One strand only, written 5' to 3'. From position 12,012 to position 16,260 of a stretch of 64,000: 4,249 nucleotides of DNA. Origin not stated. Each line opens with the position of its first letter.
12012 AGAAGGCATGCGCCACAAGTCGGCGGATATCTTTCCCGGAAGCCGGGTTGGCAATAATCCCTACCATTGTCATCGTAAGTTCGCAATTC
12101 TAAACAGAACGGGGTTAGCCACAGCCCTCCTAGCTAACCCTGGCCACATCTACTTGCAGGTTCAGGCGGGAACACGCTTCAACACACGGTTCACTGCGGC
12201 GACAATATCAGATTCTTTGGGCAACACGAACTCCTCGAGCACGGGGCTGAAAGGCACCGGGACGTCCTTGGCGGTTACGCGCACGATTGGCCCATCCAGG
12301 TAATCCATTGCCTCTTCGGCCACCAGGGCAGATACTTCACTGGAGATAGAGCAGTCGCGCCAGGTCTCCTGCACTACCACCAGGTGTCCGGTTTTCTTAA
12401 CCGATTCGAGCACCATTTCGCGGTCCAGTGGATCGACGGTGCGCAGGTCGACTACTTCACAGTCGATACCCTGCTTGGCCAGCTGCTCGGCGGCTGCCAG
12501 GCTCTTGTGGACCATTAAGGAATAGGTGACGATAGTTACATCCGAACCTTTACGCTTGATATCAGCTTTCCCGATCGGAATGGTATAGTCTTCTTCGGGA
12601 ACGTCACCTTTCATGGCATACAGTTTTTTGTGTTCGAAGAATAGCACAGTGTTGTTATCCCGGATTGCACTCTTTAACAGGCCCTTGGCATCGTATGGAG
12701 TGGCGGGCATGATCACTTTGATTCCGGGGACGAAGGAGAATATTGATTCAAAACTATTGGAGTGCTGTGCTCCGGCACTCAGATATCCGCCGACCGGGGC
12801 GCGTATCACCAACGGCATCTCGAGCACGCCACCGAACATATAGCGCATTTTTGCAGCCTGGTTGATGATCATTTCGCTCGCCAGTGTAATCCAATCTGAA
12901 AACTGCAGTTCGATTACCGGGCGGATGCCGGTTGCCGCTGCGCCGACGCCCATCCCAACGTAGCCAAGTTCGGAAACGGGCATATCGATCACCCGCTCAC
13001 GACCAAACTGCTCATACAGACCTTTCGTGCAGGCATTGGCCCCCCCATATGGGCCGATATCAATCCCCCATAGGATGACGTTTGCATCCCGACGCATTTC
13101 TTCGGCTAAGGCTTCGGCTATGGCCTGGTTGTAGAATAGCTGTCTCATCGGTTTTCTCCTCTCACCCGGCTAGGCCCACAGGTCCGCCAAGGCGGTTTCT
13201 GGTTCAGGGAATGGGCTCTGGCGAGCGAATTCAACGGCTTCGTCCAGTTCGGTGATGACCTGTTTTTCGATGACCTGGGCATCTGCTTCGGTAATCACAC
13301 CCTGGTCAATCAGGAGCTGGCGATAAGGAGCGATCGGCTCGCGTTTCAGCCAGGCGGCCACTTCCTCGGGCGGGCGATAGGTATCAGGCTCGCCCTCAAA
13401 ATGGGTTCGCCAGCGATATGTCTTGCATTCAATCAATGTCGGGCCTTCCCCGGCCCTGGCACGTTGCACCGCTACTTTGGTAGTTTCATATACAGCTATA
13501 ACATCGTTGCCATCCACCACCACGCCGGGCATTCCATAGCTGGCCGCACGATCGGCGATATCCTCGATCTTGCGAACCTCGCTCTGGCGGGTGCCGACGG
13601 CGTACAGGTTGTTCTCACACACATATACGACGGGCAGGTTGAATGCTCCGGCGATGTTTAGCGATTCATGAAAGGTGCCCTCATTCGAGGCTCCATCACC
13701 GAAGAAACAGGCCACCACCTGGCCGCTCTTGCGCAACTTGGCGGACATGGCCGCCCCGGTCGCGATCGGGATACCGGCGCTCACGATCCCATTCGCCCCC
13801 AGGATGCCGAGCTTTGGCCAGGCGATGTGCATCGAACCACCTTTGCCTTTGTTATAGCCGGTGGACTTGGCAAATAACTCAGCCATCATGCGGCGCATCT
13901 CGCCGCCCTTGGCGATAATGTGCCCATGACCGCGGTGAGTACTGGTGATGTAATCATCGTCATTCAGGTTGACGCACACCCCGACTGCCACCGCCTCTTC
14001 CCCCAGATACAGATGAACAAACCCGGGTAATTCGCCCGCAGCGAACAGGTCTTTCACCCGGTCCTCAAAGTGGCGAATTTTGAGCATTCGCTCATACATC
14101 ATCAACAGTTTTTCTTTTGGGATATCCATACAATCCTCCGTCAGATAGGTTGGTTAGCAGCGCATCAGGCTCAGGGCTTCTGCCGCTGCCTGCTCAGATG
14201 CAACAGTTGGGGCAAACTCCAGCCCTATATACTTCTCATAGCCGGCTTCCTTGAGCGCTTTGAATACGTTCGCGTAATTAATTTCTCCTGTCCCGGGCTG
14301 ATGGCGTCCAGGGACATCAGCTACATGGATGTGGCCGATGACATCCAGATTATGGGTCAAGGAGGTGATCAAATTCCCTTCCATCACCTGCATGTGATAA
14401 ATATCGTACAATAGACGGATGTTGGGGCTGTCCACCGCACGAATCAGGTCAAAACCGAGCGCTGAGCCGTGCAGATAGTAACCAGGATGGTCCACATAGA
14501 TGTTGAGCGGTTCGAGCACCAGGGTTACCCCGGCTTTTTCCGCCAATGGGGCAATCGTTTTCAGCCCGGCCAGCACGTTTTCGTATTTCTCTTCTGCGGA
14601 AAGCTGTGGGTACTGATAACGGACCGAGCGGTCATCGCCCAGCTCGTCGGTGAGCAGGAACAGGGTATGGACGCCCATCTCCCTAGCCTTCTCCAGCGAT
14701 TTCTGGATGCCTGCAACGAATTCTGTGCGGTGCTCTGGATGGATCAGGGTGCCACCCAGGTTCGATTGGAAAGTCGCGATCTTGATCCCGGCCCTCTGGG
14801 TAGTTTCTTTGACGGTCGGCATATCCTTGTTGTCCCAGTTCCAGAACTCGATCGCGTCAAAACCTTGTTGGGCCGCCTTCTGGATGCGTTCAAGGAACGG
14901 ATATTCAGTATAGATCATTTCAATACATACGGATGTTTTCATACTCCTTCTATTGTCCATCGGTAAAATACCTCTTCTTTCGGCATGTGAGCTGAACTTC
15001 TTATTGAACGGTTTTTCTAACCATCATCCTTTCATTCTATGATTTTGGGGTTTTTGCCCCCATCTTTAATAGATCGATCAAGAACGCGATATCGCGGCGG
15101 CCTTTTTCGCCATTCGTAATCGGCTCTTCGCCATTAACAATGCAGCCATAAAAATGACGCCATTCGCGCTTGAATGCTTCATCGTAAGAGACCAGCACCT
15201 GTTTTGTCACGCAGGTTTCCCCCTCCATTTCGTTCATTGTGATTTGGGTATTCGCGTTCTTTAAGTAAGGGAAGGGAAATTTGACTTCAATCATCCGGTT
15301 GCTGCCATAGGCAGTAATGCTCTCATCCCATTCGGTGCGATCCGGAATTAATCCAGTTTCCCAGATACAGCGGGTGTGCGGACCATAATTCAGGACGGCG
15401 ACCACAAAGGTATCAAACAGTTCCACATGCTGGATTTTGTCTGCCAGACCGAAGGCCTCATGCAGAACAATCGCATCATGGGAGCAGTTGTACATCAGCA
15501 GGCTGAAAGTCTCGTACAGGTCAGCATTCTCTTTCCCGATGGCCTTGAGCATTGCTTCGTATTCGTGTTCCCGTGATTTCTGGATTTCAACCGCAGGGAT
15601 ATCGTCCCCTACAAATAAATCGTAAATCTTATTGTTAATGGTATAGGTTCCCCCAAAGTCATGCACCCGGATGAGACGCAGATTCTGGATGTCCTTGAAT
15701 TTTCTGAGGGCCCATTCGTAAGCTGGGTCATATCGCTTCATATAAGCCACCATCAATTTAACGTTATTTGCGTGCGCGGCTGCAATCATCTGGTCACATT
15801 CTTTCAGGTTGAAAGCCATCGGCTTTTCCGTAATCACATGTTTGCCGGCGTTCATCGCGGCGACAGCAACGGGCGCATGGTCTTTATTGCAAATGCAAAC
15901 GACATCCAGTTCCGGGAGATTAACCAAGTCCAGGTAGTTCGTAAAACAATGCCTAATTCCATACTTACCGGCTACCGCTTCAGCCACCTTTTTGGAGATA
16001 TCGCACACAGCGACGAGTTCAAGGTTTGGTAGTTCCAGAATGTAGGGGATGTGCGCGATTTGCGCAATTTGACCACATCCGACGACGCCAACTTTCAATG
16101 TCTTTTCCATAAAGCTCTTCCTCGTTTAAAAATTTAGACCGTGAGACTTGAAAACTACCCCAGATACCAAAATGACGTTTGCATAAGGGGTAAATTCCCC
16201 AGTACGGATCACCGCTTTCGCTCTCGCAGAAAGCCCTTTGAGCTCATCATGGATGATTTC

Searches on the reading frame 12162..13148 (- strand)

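Call 7: search_protein_families(library=pfam, proteins=[window:12162-13148:-])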
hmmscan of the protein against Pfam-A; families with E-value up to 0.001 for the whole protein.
window:12162-13148:- (328 aa): 2 families
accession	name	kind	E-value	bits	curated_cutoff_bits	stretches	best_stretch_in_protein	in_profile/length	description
PF02780.25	Transketolase_C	-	2.6e-44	150.5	25.9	1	193-315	1-124/124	Transketolase, C-terminal domain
PF02779.29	Transket_pyr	-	4.6e-40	137.5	27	1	6-178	5-173/174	Transketolase, pyrimidine binding domain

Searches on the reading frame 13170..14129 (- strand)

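Call 7: search_protein_families(library=pfam, proteins=[window:13170-14129:-])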
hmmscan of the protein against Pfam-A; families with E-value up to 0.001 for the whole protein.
window:13170-14129:- (319 aa): 4 families
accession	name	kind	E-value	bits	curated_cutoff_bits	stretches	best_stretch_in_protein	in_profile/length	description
PF00676.26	E1_dh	-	4.4e-91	305.4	22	1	14-311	2-300/300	Dehydrogenase E1 component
PF02775.26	TPP_enzyme_C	-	8.2e-09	35.9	21.9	1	113-235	27-151/151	Thiamine pyrophosphate enzyme, C-terminal TPP binding domain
PF00456.26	Transketolase_N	-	7.1e-07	29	22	1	137-239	145-245/334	Transketolase, thiamine diphosphate binding domain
PF13292.11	DXP_synthase_N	-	0.00054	19.8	21.2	0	114-177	111-174/274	1-deoxy-D-xylulose-5-phosphate synthase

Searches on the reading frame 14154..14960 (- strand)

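Call 7: search_protein_families(library=pfam, proteins=[window:14154-14960:-])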
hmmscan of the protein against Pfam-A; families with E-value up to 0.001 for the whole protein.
window:14154-14960:- (268 aa): 1 family
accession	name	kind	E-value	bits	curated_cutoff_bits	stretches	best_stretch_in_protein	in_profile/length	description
PF01261.30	AP_endonuc_2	-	1.5e-43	149.8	31.1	1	26-267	1-247/249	Xylose isomerase-like TIM barrel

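Call 24: search_protein_families(library=ncbifam, proteins=[window:14154-14960:-], max_evalue=0.00001)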
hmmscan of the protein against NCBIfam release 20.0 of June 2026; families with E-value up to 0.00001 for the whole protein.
window:14154-14960:- (268 aa): 10 families
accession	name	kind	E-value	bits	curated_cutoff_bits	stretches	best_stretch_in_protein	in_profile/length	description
TIGR03234.1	OH-pyruv-isom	equivalog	1.5e-54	185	353.45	1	8-257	2-248/254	hydroxypyruvate isomerase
NF043033.1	OxoTetrIsom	equivalog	1.1e-48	166.3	325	1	13-256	8-244/251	2-oxo-tetronate isomerase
NF007444.0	PRK09997.1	equivalog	2.6e-41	141.8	465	1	8-257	3-249/258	hydroxypyruvate isomerase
NF041099.2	keto_glucon_epim_IolO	equivalog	5.8e-27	94.7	300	1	25-267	26-265/269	5-keto-L-gluconate epimerase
NF007441.0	PRK09989.1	equivalog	8.5e-23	81.4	412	1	12-257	7-249/258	HPr family phosphocarrier protein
NF051856.1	PsicseEpim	equivalog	4.4e-22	79.2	300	1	23-248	19-244/287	D-psicose 3-epimerase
TIGR04379.1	myo_inos_iolE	equivalog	1.1e-12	48.2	290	1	19-216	22-212/290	myo-inosose-2 dehydratase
NF007360.0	PRK09856.1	equivalog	1.4e-10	41.1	305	1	77-253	84-252/276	fructoselysine 3-epimerase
NF009688.0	PRK13209.1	subfamily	2.7e-08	33.1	317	1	79-249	95-254/286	L-ribulose-5-phosphate 3-epimerase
TIGR00542.1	hxl6Piso_put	equivalog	3.6e-07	29.8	272.15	1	86-255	97-255/279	L-ribulose-5-phosphate 3-epimerase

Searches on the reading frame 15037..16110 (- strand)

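Call 7: search_protein_families(library=pfam, proteins=[window:15037-16110:-])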
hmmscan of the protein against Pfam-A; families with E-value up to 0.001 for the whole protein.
window:15037-16110:- (357 aa): 1 family
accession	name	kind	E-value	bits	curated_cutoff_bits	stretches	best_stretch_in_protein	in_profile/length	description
PF01408.29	GFO_IDH_MocA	-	9.5e-28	97.7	24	1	5-123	1-120/120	Oxidoreductase family, NAD-binding Rossmann fold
